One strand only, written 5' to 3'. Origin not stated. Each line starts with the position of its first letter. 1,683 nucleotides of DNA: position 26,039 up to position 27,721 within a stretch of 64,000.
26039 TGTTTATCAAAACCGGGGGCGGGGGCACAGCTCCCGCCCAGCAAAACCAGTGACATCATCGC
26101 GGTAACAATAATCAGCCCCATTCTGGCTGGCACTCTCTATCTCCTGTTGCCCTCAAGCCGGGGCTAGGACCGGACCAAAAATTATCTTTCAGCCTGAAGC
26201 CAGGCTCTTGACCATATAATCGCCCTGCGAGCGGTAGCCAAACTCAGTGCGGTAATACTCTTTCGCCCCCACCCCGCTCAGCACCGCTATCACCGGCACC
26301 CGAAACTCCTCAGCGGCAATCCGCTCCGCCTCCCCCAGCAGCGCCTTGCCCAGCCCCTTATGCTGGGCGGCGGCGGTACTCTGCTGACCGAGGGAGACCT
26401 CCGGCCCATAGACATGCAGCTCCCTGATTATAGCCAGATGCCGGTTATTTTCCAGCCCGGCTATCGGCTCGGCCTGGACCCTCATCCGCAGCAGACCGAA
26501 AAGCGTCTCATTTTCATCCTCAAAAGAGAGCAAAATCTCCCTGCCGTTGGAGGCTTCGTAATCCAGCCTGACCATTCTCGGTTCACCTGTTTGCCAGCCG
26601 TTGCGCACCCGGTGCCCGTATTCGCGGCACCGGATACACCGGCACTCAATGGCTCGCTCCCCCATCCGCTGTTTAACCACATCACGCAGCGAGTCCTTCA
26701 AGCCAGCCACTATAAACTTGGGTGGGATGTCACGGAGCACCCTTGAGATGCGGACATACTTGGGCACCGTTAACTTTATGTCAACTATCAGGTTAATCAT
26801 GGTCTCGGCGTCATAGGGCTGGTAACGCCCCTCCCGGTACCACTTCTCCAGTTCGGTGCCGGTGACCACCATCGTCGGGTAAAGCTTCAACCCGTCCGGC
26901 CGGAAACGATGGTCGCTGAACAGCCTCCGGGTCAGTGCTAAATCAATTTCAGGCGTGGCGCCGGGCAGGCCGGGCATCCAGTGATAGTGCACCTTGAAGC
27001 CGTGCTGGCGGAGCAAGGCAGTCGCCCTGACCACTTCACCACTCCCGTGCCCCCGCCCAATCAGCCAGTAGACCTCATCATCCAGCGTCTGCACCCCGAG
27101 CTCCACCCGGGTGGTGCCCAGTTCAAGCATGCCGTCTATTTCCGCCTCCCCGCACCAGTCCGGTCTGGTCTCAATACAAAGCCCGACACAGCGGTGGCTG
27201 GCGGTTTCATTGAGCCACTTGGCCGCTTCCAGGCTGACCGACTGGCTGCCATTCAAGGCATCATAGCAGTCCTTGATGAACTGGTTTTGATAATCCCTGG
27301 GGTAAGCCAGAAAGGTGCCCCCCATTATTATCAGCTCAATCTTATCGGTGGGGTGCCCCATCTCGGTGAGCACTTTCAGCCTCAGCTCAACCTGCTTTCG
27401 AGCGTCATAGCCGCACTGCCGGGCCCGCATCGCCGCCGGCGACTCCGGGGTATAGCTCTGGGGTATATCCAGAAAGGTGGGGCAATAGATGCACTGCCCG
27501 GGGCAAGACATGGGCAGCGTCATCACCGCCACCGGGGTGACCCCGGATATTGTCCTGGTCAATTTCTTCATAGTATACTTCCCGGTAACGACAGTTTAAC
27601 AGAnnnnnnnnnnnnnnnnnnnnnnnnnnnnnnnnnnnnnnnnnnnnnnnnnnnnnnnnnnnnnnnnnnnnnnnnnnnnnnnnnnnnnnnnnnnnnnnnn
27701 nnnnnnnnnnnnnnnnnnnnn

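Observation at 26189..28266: Divergent Elp3 / Trm9-like methyltransferase pair: candidate bacterial (m)cm5U34 tRNA wobble-modification module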

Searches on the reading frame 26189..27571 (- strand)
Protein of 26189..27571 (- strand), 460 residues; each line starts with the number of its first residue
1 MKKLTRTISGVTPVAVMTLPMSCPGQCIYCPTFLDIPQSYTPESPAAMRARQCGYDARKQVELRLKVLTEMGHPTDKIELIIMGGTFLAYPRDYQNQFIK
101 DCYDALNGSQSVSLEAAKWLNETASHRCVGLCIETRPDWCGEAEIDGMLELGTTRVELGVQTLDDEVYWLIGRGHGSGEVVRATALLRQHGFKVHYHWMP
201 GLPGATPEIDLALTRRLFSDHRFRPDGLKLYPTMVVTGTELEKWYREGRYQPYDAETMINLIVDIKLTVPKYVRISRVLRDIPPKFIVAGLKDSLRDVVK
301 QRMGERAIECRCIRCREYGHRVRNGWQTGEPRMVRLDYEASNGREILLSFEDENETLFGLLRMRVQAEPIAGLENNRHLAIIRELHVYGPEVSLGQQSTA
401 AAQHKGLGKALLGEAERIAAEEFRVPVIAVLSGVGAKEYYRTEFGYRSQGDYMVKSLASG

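Call 3: search_protein_families(library=pfam, proteins=[window:26189-27571:-], max_evalue=0.01)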
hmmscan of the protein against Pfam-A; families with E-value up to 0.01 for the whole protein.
window:26189-27571:- (460 aa): 2 families
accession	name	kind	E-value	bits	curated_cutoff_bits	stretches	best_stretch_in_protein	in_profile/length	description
PF16199.10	Radical_SAM_C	-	6.3e-22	77.9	31.9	1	225-303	1-83/85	Radical_SAM C-terminal domain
PF04055.27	Radical_SAM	-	9.7e-17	62.1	29.5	1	23-208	7-157/166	Radical SAM superfamily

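Call 4: search_protein_families(library=ncbifam, proteins=[window:26189-27571:-], max_evalue=0.01)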
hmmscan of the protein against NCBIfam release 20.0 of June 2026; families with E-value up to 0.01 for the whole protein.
window:26189-27571:- (460 aa): 9 families
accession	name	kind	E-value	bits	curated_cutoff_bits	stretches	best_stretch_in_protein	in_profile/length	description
TIGR01211.1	ELP3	subfamily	1.9e-170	567.8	350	1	2-457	57-522/522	tRNA uridine(34) 5-carboxymethylaminomethyl modification radical SAM/GNAT enzyme Elp3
TIGR01212.1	TIGR01212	equivalog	1.5e-24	86.7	180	1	123-291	104-273/302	tRNA modification radical SAM protein MnmL/YtqA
NF006067.1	PRK08208.1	equivalog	5e-09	35.6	380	1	125-246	121-240/427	STM4012 family radical SAM protein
TIGR04107.1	rSAM_HutW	equivalog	1e-08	34.5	400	1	132-253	131-250/419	heme anaerobic degradation radical SAM methyltransferase ChuW/HutW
TIGR03994.1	rSAM_HemZ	equivalog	1.7e-07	30.7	321.4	1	133-247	177-290/401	coproporphyrinogen dehydrogenase HemZ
TIGR00539.1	hemN_rel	equivalog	1.3e-06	27.7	205.4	1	130-208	88-167/361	radical SAM family heme chaperone HemW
TIGR04013.1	B12_SAM_MJ_1487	hypoth_equivalog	6.9e-06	25.1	251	1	153-216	266-328/382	TIGR04013 family B12-binding domain/radical SAM domain-containing protein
NF006060.0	PRK08207.1-3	equivalog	5.2e-05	22.2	653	1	135-240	248-351/477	coproporphyrinogen III oxidase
TIGR00538.1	hemN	equivalog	0.0048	15.8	324.95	1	131-208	140-218/454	oxygen-independent coproporphyrinogen III oxidase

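Call 7: search_solved_structures(query=window:26189-27571:-, max_evalue=0.001, show_alignments=1)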
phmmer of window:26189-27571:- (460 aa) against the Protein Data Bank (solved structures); distinct sequences matched with E-value up to 0.001: 10.
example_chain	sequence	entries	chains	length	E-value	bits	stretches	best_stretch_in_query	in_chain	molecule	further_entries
5l7j_A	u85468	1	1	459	5.3e-199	664.6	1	1-457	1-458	ELP3 family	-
5l7l_A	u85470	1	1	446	1.3e-185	620.5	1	1-457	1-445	ELP3 family, ELP3 family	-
6ia6_A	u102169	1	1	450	4.7e-185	618.6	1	2-457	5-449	ELP3 family, ELP3 family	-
6iad_A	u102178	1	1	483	3.4e-131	441.1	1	2-457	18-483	Histone acetyltransferase, ELP3 family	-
6iaz_A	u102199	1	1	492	3.6e-131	441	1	2-457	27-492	Histone acetyltransferase, ELP3 family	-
6ia8_A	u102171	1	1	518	4.4e-131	440.7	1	2-457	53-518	Histone acetyltransferase, ELP3 family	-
8ptx_C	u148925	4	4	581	4.8e-104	351.6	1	3-457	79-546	Elongator complex protein 3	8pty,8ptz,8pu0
8avg_C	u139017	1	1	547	4.8e-103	348.3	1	3-457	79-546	Elongator complex protein 3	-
6qk7_C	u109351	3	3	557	9.9e-98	330.8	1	3-456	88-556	Elongator complex protein 3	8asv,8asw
9p2u_A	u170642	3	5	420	0.00018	23.3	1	131-206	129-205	Radical S-adenosylmethionine methyltransferase NocN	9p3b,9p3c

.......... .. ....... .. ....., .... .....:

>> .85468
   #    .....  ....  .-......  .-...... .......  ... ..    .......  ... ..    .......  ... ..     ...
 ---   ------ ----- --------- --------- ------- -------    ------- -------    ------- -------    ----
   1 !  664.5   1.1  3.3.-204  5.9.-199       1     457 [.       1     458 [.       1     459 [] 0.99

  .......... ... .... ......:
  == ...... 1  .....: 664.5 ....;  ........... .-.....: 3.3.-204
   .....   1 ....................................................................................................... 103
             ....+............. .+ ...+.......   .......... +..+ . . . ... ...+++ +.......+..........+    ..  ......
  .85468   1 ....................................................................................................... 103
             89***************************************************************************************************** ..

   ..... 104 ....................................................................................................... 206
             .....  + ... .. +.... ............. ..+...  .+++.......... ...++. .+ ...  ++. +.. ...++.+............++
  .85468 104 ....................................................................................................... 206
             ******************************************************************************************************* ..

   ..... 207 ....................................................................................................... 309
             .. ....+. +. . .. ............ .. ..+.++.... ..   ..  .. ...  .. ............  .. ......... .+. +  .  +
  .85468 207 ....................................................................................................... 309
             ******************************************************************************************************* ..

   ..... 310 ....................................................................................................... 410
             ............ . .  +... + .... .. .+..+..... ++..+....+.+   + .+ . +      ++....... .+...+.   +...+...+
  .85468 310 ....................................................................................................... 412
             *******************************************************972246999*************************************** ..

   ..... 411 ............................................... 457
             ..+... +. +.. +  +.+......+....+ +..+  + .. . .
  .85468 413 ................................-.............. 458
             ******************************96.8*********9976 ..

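Call 21: find_related_loci(query=window:26189-27571:-, collection=genome_contigs, flank=6000)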
Query window:26189-27571:- (460 aa) in genome_contigs; peptide patterns used: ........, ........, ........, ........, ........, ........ (x = any residue, [..] = any of these).
285 stretches matched a pattern; 269 encode a relative of the query (tblastn E <= 1e-3); the best 80 are kept; 80 distinct loci.
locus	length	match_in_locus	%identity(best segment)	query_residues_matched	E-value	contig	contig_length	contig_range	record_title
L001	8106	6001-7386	92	1-460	0e+0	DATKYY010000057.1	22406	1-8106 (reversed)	MAG TPA_asm: Dehalococcoidales bacterium isolate SMAG_U14231 k141_1525066, whole genome shotgun sequence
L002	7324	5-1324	92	23-460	0e+0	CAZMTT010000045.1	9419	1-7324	MAG TPA_asm: uncultured Dehalococcoidales bacterium isolate binchicken_co89_139 genome assembly, contig: NODE_14975_leng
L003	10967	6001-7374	77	1-458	0e+0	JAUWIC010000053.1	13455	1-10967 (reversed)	MAG: Dehalococcoidia bacterium isolate CSMAG_2284 CSMAG_2284_k141_1884023_length_13455_cov_10.4386, whole genome shotgun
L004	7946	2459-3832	76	1-458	0e+0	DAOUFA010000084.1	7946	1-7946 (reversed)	MAG TPA_asm: Dehalococcoidales bacterium isolate N9_413 k139_1121622, whole genome shotgun sequence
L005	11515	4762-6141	77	1-458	0e+0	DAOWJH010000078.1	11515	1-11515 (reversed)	MAG TPA_asm: Dehalococcoidia bacterium isolate CSMAG_2064 CSMAG_2064_k141_1569207_length_11515_cov_49.9298, whole genome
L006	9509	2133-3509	77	1-457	0e+0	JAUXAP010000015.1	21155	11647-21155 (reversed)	MAG: Dehalococcoidia bacterium isolate CSMAG_2765 CSMAG_2765_k141_325165_length_21155_cov_16.0000, whole genome shotgun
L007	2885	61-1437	75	1-457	0e+0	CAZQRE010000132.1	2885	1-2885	MAG TPA_asm: uncultured Dehalococcoidales bacterium isolate SRP179991_co5_88 genome assembly, contig: NODE_17691_length_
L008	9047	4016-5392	75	1-457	0e+0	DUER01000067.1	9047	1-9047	MAG TPA_asm: Dehalococcoidia bacterium isolate S120 Contig67, whole genome shotgun sequence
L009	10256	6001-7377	76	1-457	0e+0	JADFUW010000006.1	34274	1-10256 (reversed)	MAG: Chloroflexota bacterium isolate C2.bin.4 k83_345269, whole genome shotgun sequence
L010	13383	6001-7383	75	1-459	0e+0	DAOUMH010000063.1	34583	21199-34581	MAG TPA_asm: Dehalococcoidales bacterium isolate W53_108 k135_650912, whole genome shotgun sequence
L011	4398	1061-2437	75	1-457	0e+0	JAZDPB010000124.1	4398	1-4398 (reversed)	MAG: Chloroflexota bacterium isolate MEGAHIT-group-0.814 k141_7817796, whole genome shotgun sequence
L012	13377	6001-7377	75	1-457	0e+0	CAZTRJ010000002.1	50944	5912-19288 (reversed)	MAG TPA_asm: uncultured Dehalococcoidales bacterium isolate SRP167671_co1_183 genome assembly, contig: NODE_714_length_5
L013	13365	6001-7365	75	1-459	0e+0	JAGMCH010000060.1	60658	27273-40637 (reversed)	MAG: Dehalococcoidales bacterium isolate RS_16_7 ZL425.bin.7.fa_60, whole genome shotgun sequence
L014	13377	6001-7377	75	1-457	0e+0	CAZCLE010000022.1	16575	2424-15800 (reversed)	MAG TPA_asm: uncultured Dehalococcoidales bacterium isolate binchicken_co332_61 genome assembly, contig: NODE_670_length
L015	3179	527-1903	74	1-457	0e+0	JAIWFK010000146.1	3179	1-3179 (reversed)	MAG: Calditrichales bacterium isolate JL_RS_05_24 NODE_17481_length_3179_cov_0.578309, whole genome shotgun sequence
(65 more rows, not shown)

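Call 89: find_related_loci(query=window:26189-27571:-, collection=viral_contigs, flank=5000)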
Query window:26189-27571:- (460 aa) in viral_contigs; peptide patterns used: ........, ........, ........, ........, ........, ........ (x = any residue, [..] = any of these).
1 stretches matched a pattern, but none encodes a relative of the query by tblastn (E <= 1e-3).
